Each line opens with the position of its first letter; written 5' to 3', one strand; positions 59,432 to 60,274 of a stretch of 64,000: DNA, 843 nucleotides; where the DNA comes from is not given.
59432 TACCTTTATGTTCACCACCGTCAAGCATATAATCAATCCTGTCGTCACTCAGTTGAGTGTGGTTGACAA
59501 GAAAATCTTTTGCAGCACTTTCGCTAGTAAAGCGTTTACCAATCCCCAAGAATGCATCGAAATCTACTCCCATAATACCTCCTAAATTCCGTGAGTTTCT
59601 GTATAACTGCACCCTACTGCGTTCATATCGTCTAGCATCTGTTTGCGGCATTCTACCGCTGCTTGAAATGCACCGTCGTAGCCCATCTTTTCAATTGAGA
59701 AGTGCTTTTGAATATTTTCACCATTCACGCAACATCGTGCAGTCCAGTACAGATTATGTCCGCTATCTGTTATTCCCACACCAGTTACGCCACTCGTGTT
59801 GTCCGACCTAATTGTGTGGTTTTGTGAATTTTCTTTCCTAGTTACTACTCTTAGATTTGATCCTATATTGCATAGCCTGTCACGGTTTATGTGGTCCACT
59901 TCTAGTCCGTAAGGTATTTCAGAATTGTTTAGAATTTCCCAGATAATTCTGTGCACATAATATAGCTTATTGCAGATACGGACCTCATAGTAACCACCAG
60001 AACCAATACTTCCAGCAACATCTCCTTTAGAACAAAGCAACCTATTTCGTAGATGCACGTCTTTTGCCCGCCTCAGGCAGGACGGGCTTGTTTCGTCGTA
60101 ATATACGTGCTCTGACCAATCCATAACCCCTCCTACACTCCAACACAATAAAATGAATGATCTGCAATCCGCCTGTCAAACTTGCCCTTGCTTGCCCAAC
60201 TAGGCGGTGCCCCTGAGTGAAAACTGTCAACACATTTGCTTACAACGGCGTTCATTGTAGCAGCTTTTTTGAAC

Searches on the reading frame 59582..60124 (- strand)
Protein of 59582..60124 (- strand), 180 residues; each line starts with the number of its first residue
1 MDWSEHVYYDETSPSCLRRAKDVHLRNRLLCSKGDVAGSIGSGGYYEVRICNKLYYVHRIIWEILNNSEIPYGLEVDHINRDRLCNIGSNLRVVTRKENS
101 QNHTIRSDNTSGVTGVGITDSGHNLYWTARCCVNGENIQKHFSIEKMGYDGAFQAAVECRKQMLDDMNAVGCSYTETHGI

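Call 8: search_protein_families(library=pfam, proteins=[window:59582-60124:-], max_evalue=1)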
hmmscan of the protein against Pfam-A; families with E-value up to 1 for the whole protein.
window:59582-60124:- (180 aa): 3 families
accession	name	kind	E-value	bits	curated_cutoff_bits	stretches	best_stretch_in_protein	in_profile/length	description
PF13392.12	HNH_3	-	7.2e-15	54.8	24.8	1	55-100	1-45/46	HNH endonuclease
PF00847.26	AP2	-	0.00053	20.7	33.3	1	127-163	15-51/54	AP2 domain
PF01946.23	Thi4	-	0.18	11.5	26.2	1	108-166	128-185/235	Thi4 family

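Call 9: search_protein_families(library=phrogs, proteins=[window:59582-60124:-], max_evalue=0.01)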
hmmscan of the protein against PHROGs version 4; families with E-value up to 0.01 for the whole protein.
window:59582-60124:- (180 aa): 17 families
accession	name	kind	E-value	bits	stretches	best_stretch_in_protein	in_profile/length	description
phrog_99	-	DNA, RNA and nucleotide metabolism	1.6e-40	140.9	1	1-142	112-242/383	HNH endonuclease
phrog_4578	-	DNA, RNA and nucleotide metabolism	9.6e-19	68.6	1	57-141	14-96/130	HNH endonuclease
phrog_3593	-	DNA, RNA and nucleotide metabolism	1.1e-18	68.7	1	38-140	76-176/210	HNH endonuclease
phrog_59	-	DNA, RNA and nucleotide metabolism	9e-16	59.2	1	42-109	173-241/423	HNH endonuclease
phrog_826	-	DNA, RNA and nucleotide metabolism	3.3e-10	41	1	41-115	93-172/281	HNH endonuclease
phrog_15471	-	DNA, RNA and nucleotide metabolism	3.9e-08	34.3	1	52-119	27-81/183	HNH endonuclease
phrog_959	-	DNA, RNA and nucleotide metabolism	5.9e-08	33.6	1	42-107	41-110/138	HNH endonuclease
phrog_1492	-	DNA, RNA and nucleotide metabolism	1.5e-06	28.6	1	39-102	91-158/414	HNH endonuclease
phrog_31829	-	unknown function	1.9e-05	25.7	1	6-51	15-55/63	-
phrog_374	-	DNA, RNA and nucleotide metabolism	3.2e-05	23.9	1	62-142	315-389/617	HNH endonuclease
phrog_21964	-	DNA, RNA and nucleotide metabolism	6.9e-05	23.6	1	52-104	161-213/244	HNH endonuclease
phrog_6254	-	DNA, RNA and nucleotide metabolism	0.00011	23.5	1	38-115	19-98/154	HNH endonuclease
phrog_1891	-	DNA, RNA and nucleotide metabolism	0.00017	22.1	1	42-109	149-221/255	HNH endonuclease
phrog_1872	-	DNA, RNA and nucleotide metabolism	0.0012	19.8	1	42-104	47-110/166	endonuclease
phrog_10822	-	DNA, RNA and nucleotide metabolism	0.0028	18.3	1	71-175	116-225/245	HNH endonuclease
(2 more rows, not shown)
